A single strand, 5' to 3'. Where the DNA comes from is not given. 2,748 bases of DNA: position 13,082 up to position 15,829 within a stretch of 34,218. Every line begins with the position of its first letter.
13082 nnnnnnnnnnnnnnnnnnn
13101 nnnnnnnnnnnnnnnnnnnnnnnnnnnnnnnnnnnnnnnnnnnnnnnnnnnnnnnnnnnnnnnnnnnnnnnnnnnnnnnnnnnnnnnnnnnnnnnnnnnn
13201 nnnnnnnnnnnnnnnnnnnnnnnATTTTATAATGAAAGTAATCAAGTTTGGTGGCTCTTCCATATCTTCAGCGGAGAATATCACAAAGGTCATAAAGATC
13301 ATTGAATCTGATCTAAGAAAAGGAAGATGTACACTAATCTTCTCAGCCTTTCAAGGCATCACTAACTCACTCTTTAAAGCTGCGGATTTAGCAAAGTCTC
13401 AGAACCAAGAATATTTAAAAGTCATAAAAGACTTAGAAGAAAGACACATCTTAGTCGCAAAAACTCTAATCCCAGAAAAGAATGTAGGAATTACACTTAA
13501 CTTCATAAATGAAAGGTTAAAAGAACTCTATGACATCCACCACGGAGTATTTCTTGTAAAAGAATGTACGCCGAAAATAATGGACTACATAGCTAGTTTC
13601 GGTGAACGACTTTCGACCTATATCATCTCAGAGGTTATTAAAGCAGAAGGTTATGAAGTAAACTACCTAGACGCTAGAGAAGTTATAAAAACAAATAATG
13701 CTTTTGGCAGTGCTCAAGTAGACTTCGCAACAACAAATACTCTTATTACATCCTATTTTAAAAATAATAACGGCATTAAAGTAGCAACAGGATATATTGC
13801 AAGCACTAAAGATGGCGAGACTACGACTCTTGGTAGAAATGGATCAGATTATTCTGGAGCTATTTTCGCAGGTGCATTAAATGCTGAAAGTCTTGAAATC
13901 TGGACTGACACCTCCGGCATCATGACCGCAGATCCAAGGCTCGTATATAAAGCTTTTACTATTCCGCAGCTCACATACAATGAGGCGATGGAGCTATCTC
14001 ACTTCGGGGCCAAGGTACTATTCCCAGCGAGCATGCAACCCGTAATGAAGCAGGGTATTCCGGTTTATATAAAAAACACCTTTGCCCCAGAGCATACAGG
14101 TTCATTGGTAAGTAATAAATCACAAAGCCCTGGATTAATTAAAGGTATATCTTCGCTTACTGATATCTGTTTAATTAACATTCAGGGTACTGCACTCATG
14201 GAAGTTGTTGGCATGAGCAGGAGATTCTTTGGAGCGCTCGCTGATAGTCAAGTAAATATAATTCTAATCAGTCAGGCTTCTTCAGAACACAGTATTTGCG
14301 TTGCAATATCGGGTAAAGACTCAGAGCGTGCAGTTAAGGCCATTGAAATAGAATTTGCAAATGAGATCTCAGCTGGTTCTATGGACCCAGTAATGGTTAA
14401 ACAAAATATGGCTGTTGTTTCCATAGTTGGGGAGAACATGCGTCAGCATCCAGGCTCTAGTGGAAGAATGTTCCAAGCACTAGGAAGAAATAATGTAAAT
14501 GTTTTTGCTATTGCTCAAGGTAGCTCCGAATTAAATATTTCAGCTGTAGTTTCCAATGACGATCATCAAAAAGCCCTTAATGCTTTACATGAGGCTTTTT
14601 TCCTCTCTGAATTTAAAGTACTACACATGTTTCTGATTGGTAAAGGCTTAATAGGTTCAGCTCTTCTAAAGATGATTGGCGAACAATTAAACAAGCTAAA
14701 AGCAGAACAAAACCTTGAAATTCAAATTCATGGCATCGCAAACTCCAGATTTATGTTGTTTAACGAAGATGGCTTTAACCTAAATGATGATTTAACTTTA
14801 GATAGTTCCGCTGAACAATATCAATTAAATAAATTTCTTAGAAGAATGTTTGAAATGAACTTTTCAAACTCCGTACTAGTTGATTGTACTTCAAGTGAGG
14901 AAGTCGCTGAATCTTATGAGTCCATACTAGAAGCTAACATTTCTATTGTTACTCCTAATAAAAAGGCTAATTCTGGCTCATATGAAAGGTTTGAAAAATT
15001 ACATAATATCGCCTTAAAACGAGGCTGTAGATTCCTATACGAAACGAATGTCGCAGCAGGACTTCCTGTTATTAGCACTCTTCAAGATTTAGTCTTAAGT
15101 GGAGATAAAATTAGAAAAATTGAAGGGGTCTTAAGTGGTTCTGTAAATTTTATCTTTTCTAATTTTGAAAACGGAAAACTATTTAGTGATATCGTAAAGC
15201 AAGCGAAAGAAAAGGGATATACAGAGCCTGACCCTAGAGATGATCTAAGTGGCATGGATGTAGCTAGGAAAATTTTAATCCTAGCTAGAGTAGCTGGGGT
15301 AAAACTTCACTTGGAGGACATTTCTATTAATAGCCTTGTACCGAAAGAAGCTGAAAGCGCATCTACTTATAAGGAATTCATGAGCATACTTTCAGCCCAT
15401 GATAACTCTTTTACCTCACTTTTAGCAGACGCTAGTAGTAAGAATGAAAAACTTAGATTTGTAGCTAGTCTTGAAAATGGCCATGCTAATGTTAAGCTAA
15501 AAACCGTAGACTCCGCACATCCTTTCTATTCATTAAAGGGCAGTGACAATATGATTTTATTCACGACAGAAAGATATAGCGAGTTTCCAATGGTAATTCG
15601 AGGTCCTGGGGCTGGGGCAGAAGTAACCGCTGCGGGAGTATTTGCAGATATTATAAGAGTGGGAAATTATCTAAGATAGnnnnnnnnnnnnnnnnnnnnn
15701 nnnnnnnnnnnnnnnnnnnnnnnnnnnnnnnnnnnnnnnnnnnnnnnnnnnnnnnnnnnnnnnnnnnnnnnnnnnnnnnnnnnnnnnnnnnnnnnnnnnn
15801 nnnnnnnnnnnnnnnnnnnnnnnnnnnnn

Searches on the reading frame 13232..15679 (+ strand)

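Call 46: search_protein_families(library=pfam, proteins=[window:13232-15679:+], max_evalue=0.001)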
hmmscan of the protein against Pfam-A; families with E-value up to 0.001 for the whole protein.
window:13232-15679:+ (815 aa): 6 families
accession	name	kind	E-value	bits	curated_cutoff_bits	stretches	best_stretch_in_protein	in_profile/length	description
PF00742.24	Homoserine_dh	-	1.4e-55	188.3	22.9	1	612-808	1-173/173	Homoserine dehydrogenase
PF00696.33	AA_kinase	-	1.5e-43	149.6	24.9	1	2-282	3-234/234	Amino acid kinase family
PF22468.2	ACT_9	-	4.3e-42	142.1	27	2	396-456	1-61/61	ACT domain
PF03447.22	NAD_binding_3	-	6.4e-17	62.8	24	1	470-604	1-116/116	Homoserine dehydrogenase, NAD binding domain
PF13840.12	ACT_7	-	1.2e-16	60.8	27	2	390-454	3-65/65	ACT domain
PF01842.31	ACT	-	3.3e-12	46.4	27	2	404-455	8-64/66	ACT domain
